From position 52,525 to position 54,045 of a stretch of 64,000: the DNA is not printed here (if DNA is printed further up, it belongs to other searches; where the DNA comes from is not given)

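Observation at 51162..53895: Relaxase-coupled PD-(D/E)xK-like protein plus AlbA_2/Schlafen-like protein: candidate defence or exclusion cassette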

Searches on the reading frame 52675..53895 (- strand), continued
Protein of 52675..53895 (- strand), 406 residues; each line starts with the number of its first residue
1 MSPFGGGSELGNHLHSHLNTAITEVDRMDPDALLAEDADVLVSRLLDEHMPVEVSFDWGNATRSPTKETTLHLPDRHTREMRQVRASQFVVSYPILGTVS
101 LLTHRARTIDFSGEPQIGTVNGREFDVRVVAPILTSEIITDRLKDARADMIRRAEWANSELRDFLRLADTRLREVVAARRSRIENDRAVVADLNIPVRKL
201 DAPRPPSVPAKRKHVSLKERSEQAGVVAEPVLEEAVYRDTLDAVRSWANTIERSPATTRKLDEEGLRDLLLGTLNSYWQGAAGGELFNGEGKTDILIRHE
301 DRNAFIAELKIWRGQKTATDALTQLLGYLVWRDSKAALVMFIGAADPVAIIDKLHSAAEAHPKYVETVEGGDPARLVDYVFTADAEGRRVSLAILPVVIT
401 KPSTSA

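Call 55: search_protein_families(library=pfam, alignment_id=A3, max_evalue=0.00001)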
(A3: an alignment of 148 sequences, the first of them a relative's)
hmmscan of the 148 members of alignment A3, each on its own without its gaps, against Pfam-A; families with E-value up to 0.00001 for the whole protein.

A. member 1, L001:9049-9879:- (276 aa): 0 families

B. families by the number of members that match (of 148 scanned): 89 families (the first 25 are shown)
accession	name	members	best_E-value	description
PF00589.27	Phage_integrase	5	1.1e-23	Phage integrase family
PF13560.12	HTH_31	4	2.1e-10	Helix-turn-helix domain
PF00239.26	Resolvase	3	8.3e-47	Resolvase, N terminal domain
PF01381.28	HTH_3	3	1.1e-07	Helix-turn-helix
PF13604.12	AAA_30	2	6.2e-48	AAA domain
PF00665.32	rve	2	3.5e-33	Integrase core domain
PF13245.12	AAA_19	2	8.7e-18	AAA domain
PF01555.25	N6_N4_Mtase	2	2.3e-15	DNA methylase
PF00583.31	Acetyltransf_1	2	5.3e-15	Acetyltransferase (GNAT) family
PF13683.12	rve_3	2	1.2e-14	Integrase core domain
PF01936.24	NYN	2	2.6e-14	NYN domain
PF02012.26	BNR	2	9.3e-12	BNR/Asp-box repeat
PF13508.13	Acetyltransf_7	2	1.1e-10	Acetyltransferase (GNAT) domain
PF02796.21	HTH_7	2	5.5e-09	Helix-turn-helix domain of resolvase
PF13443.12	HTH_26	2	1.2e-06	Cro/C1-type HTH DNA-binding domain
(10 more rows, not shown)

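Call 56: search_protein_families(library=padloc, alignment_id=A3, max_evalue=0.00001)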
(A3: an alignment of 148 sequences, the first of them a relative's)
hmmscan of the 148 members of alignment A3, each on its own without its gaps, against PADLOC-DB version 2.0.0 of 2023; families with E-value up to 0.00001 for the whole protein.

A. member 1, L001:9049-9879:- (276 aa): 0 families

B. families by the number of members that match (of 148 scanned): 182 families (the first 25 are shown)
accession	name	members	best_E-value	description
PDLC04134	mad2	3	1.5e-13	mads_2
PDLC02926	HTH_VI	3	1.9e-06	-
PDLC01734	typeIV_RecD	2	4.8e-20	RecD_0_IVD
PDLC05065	PDC-S68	2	1.4e-16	-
PDLC05066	PDC-S68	2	3.7e-16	-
PDLC01148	RecD_like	2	8.7e-15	RecD/Tra ATPase fused to N-terminal HHH domain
PDLC03353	MTase_II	2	1.7e-14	Type II methyltransferase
PDLC05064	PDC-S68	2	2.7e-14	-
PDLC03371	MTase_II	2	3.4e-12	Type II methyltransferase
PDLC03387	MTase_II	2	1.3e-10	Type II methyltransferase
PDLC03228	MTase_II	2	2.2e-10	Type II methyltransferase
PDLC03380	MTase_II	2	2.4e-10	Type II methyltransferase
PDLC03738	oMTase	2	3.9e-09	orphan methyltransferase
PDLC03216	MTase_II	2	3e-08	Type II methyltransferase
PDLC00659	HmaA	1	0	SNF2 helicase / DEAD-box helicase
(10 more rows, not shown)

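Call 63: search_protein_families(library=pfam, alignment_id=A1, max_evalue=1)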
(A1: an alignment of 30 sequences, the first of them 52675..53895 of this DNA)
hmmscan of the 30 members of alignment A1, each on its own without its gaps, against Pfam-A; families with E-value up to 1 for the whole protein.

A. member 1, window:52675-53895:- (406 aa): 0 families

B. families by the number of members that match (of 30 scanned): 12 families
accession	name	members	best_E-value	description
PF01839.29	FG-GAP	3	0.0024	FG-GAP repeat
PF13517.12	FG-GAP_3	2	0.12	FG-GAP-like repeat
PF24693.1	DUF7660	1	0.026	Family of unknown function (DUF7660)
PF14795.11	Leucyl-specific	1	0.03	Leucine-tRNA synthetase-specific domain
PF09769.14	ApoO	1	0.078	Apolipoprotein O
PF01939.22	NucS_C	1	0.11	Endonuclease NucS C-terminal domain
PF22334.1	TubZ_C_2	1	0.19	Phage tubulin-like protein, C-terminal domain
PF23965.1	DUF7293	1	0.25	Family of unknown function (DUF7293)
PF17455.7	LtuB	1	0.25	Late transcription unit B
PF15212.11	SPATA19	1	0.26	Spermatogenesis-associated protein 19, mitochondrial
PF22270.1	MlrA_helical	1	0.31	Transcriptional regulator MlrA, helical domain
PF07321.17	YscO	1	0.79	Type III secretion protein YscO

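Call 70: fold_search(model_id=the predicted structure, library=viral)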
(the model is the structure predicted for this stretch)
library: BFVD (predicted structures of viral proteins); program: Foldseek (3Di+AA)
matches with E <= 10: 657; with E <= 0.001: 0
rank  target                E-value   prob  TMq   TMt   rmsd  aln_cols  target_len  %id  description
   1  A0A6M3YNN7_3          2.4e-02  0.47  0.16  0.08   9.7       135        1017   10  Polyprotein [Riboviria sp.]
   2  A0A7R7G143            4.8e-02  0.12  0.10  0.13  31.5       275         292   14  (no name in the UniProt tables at hand)
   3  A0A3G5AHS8            6.1e-02  0.25  0.09  0.18  19.7       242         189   12  Uncharacterized protein [Solivirus sp.]
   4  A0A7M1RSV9            7.2e-02  0.30  0.13  0.06  16.4       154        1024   11  Terminase [uncultured phage cr56_1]
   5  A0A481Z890            7.2e-02  0.25  0.09  0.10   9.0       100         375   10  Uncharacterized protein (Fragment) [Pithovirus LCPAC202]
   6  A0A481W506            7.2e-02  0.08  0.14  0.13  26.6       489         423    9  Uncharacterized protein [Pseudomonas phage Psa21]
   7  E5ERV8                7.7e-02  0.63  0.11  0.29  13.1       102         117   13  (no name in the UniProt tables at hand)
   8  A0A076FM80            8.1e-02  0.60  0.17  0.27   8.1       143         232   10  Uncharacterized protein [Aureococcus anophagefferens virus]
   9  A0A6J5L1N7            8.6e-02  0.66  0.17  0.09  10.8       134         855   13  DOD-type homing endonuclease domain-containing protein [uncultured Caudovirales phage]
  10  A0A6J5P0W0            9.7e-02  0.41  0.17  0.25  18.3       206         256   14  HTH_XRE domain containing protein [uncultured Caudovirales phage]
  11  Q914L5                1.0e-01  0.33  0.11  0.30   8.9       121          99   14  Uncharacterized protein 15 [Sulfolobus islandicus filamentous virus (isolate Iceland/Hveragerdi)]
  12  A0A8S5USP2            1.1e-01  0.12  0.11  0.21  14.8       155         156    8  Uncharacterized protein [Myoviridae sp. ctijX18]
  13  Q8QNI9                1.1e-01  0.54  0.14  0.12   8.1       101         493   11  ESV-1-84 [Ectocarpus siliculosus virus 1 (isolate New Zealand/Kaikoura/1988)]
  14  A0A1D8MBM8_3          1.1e-01  0.25  0.11  0.05   7.6       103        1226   14  (no name in the UniProt tables at hand)
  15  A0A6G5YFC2            1.3e-01  0.25  0.13  0.12   7.2       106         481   14  (no name in the UniProt tables at hand)
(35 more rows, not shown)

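Call 71: search_protein_families(library=padloc, proteins=[L081:5896-7896:+, L081:7893-10442:+, L089:3493-3726:+, L089:3740-4549:+, L089:4636-5100:-, L089:5237-5872:+, L089:2184-3401:+, L091:6219-6995:+], max_evalue=0.001)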
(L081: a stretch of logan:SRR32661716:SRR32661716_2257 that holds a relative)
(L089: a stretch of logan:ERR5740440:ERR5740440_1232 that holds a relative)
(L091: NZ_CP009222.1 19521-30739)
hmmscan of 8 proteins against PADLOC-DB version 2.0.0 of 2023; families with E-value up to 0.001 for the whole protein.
L081:5896-7896:+ (666 aa): 26 families (the best 25 are shown)
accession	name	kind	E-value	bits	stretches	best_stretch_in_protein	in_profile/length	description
PDLC03645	MTase_III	-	4.6e-103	343.6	2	14-294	12-308/709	Type III methyltransferase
PDLC03634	MTase_III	-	8e-66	221.2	2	184-494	171-454/621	Type III methyltransferase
PDLC03642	MTase_III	-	1.3e-56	190.4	2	119-266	72-221/528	Type III methyltransferase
PDLC03644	MTase_III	-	9.8e-55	184.3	1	114-494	24-391/542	Type III methyltransferase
PDLC03641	MTase_III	-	1.7e-54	183.5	2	178-498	176-459/657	Type III methyltransferase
PDLC03640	MTase_III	-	6.1e-51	171.5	1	131-485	45-432/654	Type III methyltransferase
PDLC03639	MTase_III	-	9.1e-50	167.6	2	130-244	88-201/639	Type III methyltransferase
PDLC03637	MTase_III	-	2.1e-40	136.8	2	132-267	124-269/513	Type III methyltransferase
PDLC03646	MTase_III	-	2.2e-35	119.8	1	130-488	472-828/1057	Type III methyltransferase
PDLC03635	MTase_III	-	6.8e-35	118.9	1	130-471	219-553/708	Type III methyltransferase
PDLC03636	MTase_III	-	1.2e-30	104.9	1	131-264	48-176/575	Type III methyltransferase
PDLC03638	MTase_III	-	7.9e-30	101.8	2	132-238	383-483/816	Type III methyltransferase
PDLC03354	MTase_II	-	1.2e-22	78.5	2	132-233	63-176/425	Type II methyltransferase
PDLC03278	MTase_II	-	2.7e-17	61.3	2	139-262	8-122/390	Type II methyltransferase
PDLC03632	MTase_III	-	1.9e-15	54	1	181-266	237-322/983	Type III methyltransferase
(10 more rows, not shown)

L081:7893-10442:+ (849 aa): 3 families
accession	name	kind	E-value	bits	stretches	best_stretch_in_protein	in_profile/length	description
PDLC03650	REase_III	-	2.9e-08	30.6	1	362-411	379-428/898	Type III restriction enzyme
PDLC03653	REase_III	-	6.6e-08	29.1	1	360-449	425-513/883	Type III restriction enzyme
PDLC03652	REase_III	-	0.00097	15.3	0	360-407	344-391/809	Type III restriction enzyme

L089:3493-3726:+ (77 aa): 0 families

L089:3740-4549:+ (269 aa): 0 families

L089:4636-5100:- (154 aa): 0 families

L089:5237-5872:+ (211 aa): 0 families

L089:2184-3401:+ (405 aa): 1 family
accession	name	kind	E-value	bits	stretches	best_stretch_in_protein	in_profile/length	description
PDLC05036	PDC-S54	-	1.2e-99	332.6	1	13-399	17-407/410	-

L091:6219-6995:+ (258 aa): 0 families

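Call 75: search_protein_representatives(alignment_id=A1)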
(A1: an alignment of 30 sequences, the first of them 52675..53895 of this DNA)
Query: 30 sequences, 401 profile positions. Proteins with E-value up to 0.001 (for the whole library): 4269; up to 1e-10: 3071; up to 1e-30: 1839. The best 150 are listed.
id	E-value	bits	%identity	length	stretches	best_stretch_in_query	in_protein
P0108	7.0e-171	585.0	-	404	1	3-398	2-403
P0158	1.4e-161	554.3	-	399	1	7-397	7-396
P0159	1.1e-139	482.2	-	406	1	5-396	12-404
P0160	2.6e-138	477.7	-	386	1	6-398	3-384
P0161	2.3e-133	461.4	-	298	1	101-396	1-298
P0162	8.2e-126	436.5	-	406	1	8-396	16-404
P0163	5.2e-125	433.9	-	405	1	6-397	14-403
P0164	7.4e-123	426.8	-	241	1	165-399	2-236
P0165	2.6e-122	425.0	-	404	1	5-398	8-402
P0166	4.3e-116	404.5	-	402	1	3-398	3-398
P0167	9.9e-116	403.3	-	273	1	3-274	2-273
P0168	2.1e-104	366.0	-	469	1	92-322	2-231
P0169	6.2e-104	364.5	-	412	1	4-397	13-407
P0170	8.5e-103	360.7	-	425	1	8-398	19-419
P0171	4.9e-102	358.2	-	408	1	17-399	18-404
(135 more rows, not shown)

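Call 76: find_encoding_contigs(protein=P0004, flank=6000, max_places=2)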
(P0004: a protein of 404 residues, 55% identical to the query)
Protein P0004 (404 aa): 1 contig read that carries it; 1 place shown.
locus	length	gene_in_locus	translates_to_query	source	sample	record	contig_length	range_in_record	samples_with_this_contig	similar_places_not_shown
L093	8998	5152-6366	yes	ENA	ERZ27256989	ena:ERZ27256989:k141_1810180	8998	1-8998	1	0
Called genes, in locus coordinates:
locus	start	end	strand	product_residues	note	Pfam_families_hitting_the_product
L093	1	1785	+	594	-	?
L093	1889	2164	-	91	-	-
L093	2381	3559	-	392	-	PF01555:N6_N4_Mtase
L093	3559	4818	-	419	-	-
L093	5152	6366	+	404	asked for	-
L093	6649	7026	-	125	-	-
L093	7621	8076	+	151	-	-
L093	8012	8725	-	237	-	PF19865:DUF6338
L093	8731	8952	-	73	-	-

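Call 77: find_encoding_contigs(protein=P0048, flank=6000, max_places=2)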
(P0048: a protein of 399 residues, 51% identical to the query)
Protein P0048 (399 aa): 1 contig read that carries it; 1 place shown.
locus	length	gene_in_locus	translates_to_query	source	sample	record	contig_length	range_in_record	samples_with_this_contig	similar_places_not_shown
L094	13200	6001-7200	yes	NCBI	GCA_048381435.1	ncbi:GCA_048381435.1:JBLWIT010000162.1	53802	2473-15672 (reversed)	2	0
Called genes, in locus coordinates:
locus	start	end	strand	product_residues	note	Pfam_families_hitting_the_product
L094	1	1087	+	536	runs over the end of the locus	PF01551:Peptidase_M23, PF26571:VldE, PF01464:SLT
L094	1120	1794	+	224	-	-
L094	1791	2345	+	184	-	-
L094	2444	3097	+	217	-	-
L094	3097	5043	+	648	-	PF02534:T4SS-DNA_transf (weak), PF12696:TraG-D_C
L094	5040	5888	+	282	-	PF16259:DUF4913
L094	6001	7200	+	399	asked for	-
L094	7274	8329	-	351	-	PF07751:Abi_2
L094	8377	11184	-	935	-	PF28555:Helicase_dom, PF00271:Helicase_C (weak)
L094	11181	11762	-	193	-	PF19776:DUF6262, PF24922:ACBP4_C (weak)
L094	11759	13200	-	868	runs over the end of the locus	PF00589:Phage_integrase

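Call 78: find_encoding_contigs(protein=P0118, flank=6000, max_places=3)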
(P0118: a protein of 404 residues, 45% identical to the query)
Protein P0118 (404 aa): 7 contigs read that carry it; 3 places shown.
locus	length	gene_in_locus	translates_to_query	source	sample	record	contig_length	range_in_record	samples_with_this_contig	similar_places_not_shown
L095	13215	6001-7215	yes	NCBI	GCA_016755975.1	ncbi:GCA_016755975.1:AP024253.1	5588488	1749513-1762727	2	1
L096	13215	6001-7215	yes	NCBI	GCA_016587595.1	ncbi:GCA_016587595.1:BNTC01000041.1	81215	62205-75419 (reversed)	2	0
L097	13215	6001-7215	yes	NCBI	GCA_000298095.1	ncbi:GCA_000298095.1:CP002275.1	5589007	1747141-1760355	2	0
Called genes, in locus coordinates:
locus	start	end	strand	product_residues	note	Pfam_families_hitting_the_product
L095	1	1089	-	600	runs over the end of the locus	PF00069:Pkinase, PF01636:APH (faint), PF07714:PK_Tyr_Ser-Thr, PF13462:Thioredoxin_4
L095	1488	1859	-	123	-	PF05305:DUF732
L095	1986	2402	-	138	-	-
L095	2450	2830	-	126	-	PF05305:DUF732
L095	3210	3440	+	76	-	PF13560:HTH_31, PF12844:HTH_19 (weak), PF01381:HTH_3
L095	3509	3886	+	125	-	PF05305:DUF732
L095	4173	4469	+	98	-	-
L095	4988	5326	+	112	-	PF01381:HTH_3 (weak), PF13443:HTH_26 (weak), PF13560:HTH_31 (weak)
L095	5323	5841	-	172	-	-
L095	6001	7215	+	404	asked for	-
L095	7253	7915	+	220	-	-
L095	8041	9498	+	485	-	-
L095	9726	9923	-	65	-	-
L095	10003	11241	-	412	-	PF13527:Acetyltransf_9, PF17668:Acetyltransf_17, PF13530:SCP2_2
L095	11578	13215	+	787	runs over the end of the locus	PF03176:MMPL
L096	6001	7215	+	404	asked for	-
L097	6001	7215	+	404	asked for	-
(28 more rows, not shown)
